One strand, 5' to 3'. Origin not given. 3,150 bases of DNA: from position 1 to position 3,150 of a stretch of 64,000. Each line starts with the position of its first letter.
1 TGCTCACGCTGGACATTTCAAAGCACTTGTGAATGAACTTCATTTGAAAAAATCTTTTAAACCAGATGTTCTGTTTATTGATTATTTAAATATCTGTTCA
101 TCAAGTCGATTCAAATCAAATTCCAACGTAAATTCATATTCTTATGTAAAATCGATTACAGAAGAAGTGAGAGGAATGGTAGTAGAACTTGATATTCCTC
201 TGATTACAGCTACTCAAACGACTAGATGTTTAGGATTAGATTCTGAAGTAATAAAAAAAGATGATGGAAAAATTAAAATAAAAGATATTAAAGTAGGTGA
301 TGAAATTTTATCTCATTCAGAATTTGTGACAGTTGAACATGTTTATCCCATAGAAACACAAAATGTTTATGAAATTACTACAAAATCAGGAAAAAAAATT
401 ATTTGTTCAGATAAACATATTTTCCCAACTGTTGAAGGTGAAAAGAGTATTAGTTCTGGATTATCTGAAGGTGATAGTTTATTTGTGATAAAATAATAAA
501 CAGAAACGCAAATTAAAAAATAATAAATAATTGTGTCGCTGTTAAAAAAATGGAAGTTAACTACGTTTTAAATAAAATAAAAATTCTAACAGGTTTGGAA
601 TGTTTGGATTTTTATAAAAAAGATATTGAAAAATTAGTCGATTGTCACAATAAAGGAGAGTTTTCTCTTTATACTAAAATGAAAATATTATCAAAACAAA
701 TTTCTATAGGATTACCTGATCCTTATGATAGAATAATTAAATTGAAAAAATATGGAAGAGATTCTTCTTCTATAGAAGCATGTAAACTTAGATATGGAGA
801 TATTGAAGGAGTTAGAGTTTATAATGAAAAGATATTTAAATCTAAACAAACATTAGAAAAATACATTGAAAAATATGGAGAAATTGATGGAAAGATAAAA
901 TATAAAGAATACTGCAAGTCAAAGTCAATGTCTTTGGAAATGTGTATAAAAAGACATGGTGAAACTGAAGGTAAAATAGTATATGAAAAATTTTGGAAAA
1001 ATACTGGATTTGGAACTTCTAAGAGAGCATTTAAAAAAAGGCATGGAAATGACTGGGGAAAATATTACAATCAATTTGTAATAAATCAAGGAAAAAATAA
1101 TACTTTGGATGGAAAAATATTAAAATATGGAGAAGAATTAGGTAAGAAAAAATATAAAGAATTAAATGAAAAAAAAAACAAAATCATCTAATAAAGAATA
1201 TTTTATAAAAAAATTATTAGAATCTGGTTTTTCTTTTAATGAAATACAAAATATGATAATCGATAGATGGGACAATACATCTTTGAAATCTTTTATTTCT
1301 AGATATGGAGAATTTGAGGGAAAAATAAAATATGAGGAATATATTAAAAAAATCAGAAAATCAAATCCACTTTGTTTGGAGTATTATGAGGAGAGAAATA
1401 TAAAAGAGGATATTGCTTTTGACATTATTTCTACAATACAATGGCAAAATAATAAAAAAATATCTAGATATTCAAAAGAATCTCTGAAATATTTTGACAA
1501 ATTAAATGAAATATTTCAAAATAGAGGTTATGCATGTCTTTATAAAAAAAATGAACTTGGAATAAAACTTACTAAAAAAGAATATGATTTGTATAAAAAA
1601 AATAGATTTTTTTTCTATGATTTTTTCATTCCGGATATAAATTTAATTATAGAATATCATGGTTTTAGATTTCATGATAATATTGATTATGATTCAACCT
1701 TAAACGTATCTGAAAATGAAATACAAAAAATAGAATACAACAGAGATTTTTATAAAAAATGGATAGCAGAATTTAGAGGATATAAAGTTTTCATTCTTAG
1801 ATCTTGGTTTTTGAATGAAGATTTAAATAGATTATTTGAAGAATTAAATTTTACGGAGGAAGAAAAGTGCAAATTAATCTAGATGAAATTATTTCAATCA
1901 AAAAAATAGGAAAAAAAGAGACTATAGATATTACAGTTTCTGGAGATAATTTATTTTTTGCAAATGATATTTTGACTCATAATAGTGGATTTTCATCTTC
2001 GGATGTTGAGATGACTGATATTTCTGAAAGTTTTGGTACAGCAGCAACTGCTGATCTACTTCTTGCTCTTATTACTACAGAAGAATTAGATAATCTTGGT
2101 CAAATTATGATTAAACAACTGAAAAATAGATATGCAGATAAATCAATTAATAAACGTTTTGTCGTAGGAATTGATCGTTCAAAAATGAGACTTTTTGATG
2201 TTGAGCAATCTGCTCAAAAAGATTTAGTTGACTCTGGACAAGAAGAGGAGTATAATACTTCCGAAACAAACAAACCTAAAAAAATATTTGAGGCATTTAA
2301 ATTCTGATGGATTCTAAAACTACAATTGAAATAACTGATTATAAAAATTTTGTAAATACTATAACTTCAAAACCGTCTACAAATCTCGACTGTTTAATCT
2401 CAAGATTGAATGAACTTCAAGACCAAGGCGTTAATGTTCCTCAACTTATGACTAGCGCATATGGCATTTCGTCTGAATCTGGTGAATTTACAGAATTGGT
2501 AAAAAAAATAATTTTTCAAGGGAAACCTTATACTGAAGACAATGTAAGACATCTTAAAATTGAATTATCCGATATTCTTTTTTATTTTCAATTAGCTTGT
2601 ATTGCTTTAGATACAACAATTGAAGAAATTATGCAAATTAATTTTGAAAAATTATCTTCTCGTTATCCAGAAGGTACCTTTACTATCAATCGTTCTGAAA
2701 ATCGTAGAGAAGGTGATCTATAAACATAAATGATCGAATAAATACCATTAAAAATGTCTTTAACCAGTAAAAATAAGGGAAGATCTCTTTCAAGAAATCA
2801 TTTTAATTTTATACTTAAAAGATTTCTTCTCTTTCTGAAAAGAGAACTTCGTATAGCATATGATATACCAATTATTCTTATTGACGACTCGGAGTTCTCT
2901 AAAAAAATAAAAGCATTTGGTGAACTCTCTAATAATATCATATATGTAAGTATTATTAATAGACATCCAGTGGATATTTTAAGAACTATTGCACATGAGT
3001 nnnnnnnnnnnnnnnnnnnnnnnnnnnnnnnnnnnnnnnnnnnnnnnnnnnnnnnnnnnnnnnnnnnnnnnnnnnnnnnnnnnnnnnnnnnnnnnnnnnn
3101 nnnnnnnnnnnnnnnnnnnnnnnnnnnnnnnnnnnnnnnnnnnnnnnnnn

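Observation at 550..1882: Inter-intein gene is frameshifted at an A10 tract and built from a ~25-aa repeat module fused to a Vsr-like nuclease domain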

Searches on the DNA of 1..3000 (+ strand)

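Call 8: search_dna_similar(query=window:1-3000:+, collection=phages, mode=distant)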
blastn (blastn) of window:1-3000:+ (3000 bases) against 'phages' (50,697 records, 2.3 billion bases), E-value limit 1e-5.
Records with a match: 390; places in all: 390; records where one place covers at least 80% of the query: 0.
Best place of each record, by identity: 60-80% 390.
By first word of the organism name: Synechococcus 317; Cyanophage 47; Prochlorococcus 16; Marine 4; Methylophilales 4; Pelagibacter 2.
By host as written in the record: - 146; Synechococcus 99; Synechococcus sp. 24; Synechococcus sp. WH7803 22; Synechococcus sp. WH8102 17; Synechococcus sp. MW02 14; Synechococcus sp. WH 7803 13; Synechococcus sp. WH8109 5; and 22 more.
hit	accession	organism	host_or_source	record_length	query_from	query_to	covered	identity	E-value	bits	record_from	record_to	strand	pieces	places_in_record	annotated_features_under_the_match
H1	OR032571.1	Synechococcus phage DSL-LC02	Synechococcus sp.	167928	1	2612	28%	68.6%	2e-60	309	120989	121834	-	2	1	DNA primase | MazG-like pyrophosphatase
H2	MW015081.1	Synechococcus phage S-SRM01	Synechococcus sp. KCZYC6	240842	1996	3000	23%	71.8%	7e-40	345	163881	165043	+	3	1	pyrophosphatase | DNA primase/helicase | hypothetical protein (x2)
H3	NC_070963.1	Synechococcus phage S-SRM01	Synechococcus sp. KCZYC6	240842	1996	3000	23%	71.8%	7e-40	345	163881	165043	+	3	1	MazG-like pyrophosphatase | DnaB-like replicative helicase | hypothetical protein (x2)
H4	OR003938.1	Synechococcus phage DSL-LC03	Synechococcus sp.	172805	1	2311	18%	70.5%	2e-41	252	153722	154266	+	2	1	DNA primase-helicase | MazG-like pyrophosphatase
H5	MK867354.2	Synechococcus phage S-SCSM1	Synechococcus sp. WH 7803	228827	1999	2717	19%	67.3%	2e-22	185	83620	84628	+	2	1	pyrophosphohydrolase | DNA primase | hypothetical protein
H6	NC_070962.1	Synechococcus phage S-SCSM1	Synechococcus sp. WH 7803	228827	1999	2717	19%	67.3%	2e-22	185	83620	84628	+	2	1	MazG-like pyrophosphatase | DnaB-like replicative helicase | hypothetical protein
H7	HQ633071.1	Synechococcus phage S-SKS1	Synechococcus sp. WH7803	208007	10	2309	16%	70.4%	2e-29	210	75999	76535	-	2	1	DNA primase/helicase | MazG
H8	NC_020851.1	Synechococcus phage S-SKS1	Synechococcus sp. WH7803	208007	10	2309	16%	70.4%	2e-29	210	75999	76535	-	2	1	DNA primase/helicase | MazG-like pyrophosphatase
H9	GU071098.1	Synechococcus phage S-SSM7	Synechococcus sp. WH8109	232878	1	2282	15%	70.8%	4e-24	226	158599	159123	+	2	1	gp41: DNA primase-helicase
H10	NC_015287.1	Synechococcus phage S-SSM7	Synechococcus sp. WH8109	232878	1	2282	15%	70.8%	4e-24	226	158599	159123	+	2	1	gp41: DNA primase-helicase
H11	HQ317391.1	Cyanophage S-SSM6a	Synechococcus sp. WH8109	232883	1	2282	15%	70.3%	4e-24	218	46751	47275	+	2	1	DNA primase/helicase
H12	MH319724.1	Marine virus AG-345-D19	single cell amplified by WGA-X; seawater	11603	9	2257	15%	70.0%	9e-20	201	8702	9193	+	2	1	record has no annotation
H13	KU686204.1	Synechococcus phage S-CAM9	Synechococcus sp.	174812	1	2244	14%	70.3%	2e-22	196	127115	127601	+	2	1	DNA primase/helicase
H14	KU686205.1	Synechococcus phage S-CAM9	Synechococcus sp.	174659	1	2244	14%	70.3%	2e-22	196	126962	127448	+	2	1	DNA primase/helicase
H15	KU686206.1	Synechococcus phage S-CAM9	Synechococcus sp.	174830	1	2244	14%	70.3%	2e-22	196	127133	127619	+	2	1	DNA primase/helicase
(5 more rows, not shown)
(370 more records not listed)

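Call 58: get_annotated_region(hit=H9, flank=1500)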
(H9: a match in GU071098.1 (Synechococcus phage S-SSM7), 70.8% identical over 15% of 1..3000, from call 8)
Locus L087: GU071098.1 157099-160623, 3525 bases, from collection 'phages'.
description: Synechococcus phage S-SSM7, complete genome.
organism: Synechococcus phage S-SSM7 (NCBI taxid 445686)
taxonomy: Viruses; Duplodnaviria; Heunggongvirae; Uroviricota; Caudoviricetes; Kyanoviridae; Lipsvirus; Lipsvirus ssm7
host: Synechococcus sp. WH8109; source: Sargasso Sea; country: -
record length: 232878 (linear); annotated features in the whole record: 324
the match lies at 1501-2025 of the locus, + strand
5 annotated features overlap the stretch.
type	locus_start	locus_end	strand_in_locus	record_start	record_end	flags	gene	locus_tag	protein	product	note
CDS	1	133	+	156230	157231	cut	uvsX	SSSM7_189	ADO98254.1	UvsX RecA-like protein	T4-LIKE GC: 181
CDS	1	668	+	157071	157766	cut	-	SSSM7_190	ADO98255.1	2OG-Fe(II) oxygenase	T4-LIKE GC: 104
CDS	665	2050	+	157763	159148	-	gp41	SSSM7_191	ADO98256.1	DNA primase-helicase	T4-LIKE GC: 182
CDS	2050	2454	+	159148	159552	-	mazG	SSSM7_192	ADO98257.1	pyrophosphatase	T4-LIKE GC: 184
CDS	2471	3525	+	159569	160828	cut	-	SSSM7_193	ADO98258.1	hypothetical protein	T4-LIKE GC: 1358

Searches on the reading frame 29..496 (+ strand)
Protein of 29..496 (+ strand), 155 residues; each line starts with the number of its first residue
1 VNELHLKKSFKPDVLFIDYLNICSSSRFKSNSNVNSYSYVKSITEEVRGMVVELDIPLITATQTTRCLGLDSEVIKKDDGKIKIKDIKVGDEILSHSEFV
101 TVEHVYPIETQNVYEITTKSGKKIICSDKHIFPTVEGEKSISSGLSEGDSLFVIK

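Call 4: search_protein_families(library=pfam, max_evalue=1, proteins=[window:29-496:+])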
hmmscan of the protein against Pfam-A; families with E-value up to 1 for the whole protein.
window:29-496:+ (155 aa): 4 families
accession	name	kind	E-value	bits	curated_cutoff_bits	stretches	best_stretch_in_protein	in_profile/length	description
PF14890.11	Intein_splicing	-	1.2e-05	25.6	35.8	1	86-153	37-94/155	Intein splicing domain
PF03796.21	DnaB_C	-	2.6e-05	24.2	27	1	6-67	124-181/255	DnaB-like helicase C terminal domain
PF01079.26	Hint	-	4.1e-05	23.7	29.7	1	61-138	7-92/213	Hint module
PF16776.11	INPP5B_PH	-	0.092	13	29.2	1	96-131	58-94/145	Type II inositol 1,4,5-trisphosphate 5-phosphatase PH domain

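Call 5: search_protein_families(library=phrogs, max_evalue=0.01, proteins=[window:29-496:+])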
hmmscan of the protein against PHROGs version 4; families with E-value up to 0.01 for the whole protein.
window:29-496:+ (155 aa): 4 families
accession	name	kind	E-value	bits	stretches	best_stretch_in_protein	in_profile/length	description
phrog_19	-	DNA, RNA and nucleotide metabolism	1.1e-13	52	1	4-66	454-507/621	DnaB-like replicative helicase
phrog_19299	-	head and packaging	7.5e-08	32.3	1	52-142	17-107/702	terminase large subunit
phrog_16259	-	DNA, RNA and nucleotide metabolism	0.0045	17.3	1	67-134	233-310/330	DNA helicase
phrog_3623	-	unknown function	0.0059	17.5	0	81-103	6-28/62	-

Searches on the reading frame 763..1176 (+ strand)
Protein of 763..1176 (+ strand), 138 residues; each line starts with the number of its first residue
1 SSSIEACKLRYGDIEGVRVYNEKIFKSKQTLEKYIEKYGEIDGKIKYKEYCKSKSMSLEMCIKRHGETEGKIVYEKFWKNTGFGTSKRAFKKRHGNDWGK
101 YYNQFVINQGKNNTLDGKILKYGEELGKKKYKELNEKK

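Call 61: search_protein_representatives(alignment_id=A3)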
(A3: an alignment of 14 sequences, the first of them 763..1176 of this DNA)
Query: 14 sequences, 143 profile positions. Proteins with E-value up to 0.001 (for the whole library): 1843; up to 1e-10: 1087; up to 1e-30: 99. The best 150 are listed.
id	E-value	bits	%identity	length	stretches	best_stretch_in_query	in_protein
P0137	1.6e-53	197.0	-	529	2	2-141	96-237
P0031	4.1e-53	195.7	-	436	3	1-142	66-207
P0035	9.5e-53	194.5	-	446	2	1-142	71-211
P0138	6.1e-52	191.9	-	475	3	1-135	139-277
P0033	9.0e-52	191.3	-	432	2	2-142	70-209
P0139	8.3e-51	188.2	-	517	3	1-139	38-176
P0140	6.8e-50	185.2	-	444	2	1-142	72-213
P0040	2.2e-49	183.6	-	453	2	1-141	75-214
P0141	5.3e-49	182.3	-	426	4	2-138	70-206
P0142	1.6e-48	180.8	-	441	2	1-142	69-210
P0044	2.8e-48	180.0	-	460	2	1-142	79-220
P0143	4.7e-48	179.3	-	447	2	1-141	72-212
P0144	5.2e-48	179.1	-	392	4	4-137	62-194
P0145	2.2e-47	177.1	-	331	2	1-142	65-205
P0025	9.2e-47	175.1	-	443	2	1-142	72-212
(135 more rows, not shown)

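Call 65: search_protein_families(library=pfam, alignment_id=A5, max_evalue=0.001)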
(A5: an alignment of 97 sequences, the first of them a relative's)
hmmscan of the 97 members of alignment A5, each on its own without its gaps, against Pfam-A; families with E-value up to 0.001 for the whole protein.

A. member 1, P0137 (529 aa): 1 family
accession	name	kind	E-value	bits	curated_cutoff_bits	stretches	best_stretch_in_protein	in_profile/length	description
PF18741.7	MTES_1575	-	1.4e-07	31.9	38.2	1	430-520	23-96/96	REase_MTES_1575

B. families by the number of members that match (of 97 scanned): 12 families
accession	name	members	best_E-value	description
PF18741.7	MTES_1575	19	2.4e-09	REase_MTES_1575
PF04480.18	DUF559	7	9.3e-08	Protein of unknown function (DUF559)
PF05443.17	ROS_MUCR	3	4.4e-06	ROS/MUCR transcriptional regulator protein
PF02867.20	Ribonuc_red_lgC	1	1.7e-12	Ribonucleotide reductase, barrel domain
PF08722.17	Tn7_TnsA-like_N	1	4.5e-10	TnsA-like endonuclease N terminal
PF00847.26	AP2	1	4.5e-07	AP2 domain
PF19133.5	DUF5816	1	1.7e-06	Family of unknown function (DUF5816)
PF01229.23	Glyco_hydro_39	1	4.3e-06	Glycosyl hydrolases family 39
PF13392.12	HNH_3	1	2.7e-05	HNH endonuclease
PF21642.2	SP_0191-like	1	3.4e-05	SP_0191-like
PF11458.13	Mistic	1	0.00073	Membrane-integrating protein Mistic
PF10544.15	T5orf172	1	0.00082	T5orf172 domain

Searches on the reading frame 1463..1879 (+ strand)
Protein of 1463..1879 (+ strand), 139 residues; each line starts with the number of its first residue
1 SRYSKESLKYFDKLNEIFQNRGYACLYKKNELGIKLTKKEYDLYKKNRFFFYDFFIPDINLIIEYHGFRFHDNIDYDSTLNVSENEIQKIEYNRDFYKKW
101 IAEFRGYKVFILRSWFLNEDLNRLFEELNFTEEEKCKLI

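Call 72: search_solved_structures(query=A6, max_evalue=10, show_alignments=5)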
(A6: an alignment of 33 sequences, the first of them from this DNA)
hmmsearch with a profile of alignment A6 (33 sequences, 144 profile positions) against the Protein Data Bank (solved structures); distinct sequences matched with E-value up to 10: 6.
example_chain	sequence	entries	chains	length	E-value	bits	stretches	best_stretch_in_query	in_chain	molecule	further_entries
1odg_A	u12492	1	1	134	5.8e-05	26.3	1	53-133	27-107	DNA MISMATCH ENDONUCLEASE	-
1vsr_A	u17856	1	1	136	6e-05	26.2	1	53-133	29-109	PROTEIN (VSR ENDONUCLEASE)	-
1cw0_A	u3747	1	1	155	7.5e-05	25.9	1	53-133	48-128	PROTEIN (DNA MISMATCH ENDONUCLEASE)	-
3r3p_A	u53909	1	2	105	0.00017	24.7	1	93-138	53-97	Mobile intron protein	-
3hrl_A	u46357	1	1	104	0.0012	22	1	95-142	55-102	Endonuclease-Like Protein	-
7qg9_I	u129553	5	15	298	0.38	13.9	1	59-103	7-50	Minor tail protein | Baseplate tube protein p140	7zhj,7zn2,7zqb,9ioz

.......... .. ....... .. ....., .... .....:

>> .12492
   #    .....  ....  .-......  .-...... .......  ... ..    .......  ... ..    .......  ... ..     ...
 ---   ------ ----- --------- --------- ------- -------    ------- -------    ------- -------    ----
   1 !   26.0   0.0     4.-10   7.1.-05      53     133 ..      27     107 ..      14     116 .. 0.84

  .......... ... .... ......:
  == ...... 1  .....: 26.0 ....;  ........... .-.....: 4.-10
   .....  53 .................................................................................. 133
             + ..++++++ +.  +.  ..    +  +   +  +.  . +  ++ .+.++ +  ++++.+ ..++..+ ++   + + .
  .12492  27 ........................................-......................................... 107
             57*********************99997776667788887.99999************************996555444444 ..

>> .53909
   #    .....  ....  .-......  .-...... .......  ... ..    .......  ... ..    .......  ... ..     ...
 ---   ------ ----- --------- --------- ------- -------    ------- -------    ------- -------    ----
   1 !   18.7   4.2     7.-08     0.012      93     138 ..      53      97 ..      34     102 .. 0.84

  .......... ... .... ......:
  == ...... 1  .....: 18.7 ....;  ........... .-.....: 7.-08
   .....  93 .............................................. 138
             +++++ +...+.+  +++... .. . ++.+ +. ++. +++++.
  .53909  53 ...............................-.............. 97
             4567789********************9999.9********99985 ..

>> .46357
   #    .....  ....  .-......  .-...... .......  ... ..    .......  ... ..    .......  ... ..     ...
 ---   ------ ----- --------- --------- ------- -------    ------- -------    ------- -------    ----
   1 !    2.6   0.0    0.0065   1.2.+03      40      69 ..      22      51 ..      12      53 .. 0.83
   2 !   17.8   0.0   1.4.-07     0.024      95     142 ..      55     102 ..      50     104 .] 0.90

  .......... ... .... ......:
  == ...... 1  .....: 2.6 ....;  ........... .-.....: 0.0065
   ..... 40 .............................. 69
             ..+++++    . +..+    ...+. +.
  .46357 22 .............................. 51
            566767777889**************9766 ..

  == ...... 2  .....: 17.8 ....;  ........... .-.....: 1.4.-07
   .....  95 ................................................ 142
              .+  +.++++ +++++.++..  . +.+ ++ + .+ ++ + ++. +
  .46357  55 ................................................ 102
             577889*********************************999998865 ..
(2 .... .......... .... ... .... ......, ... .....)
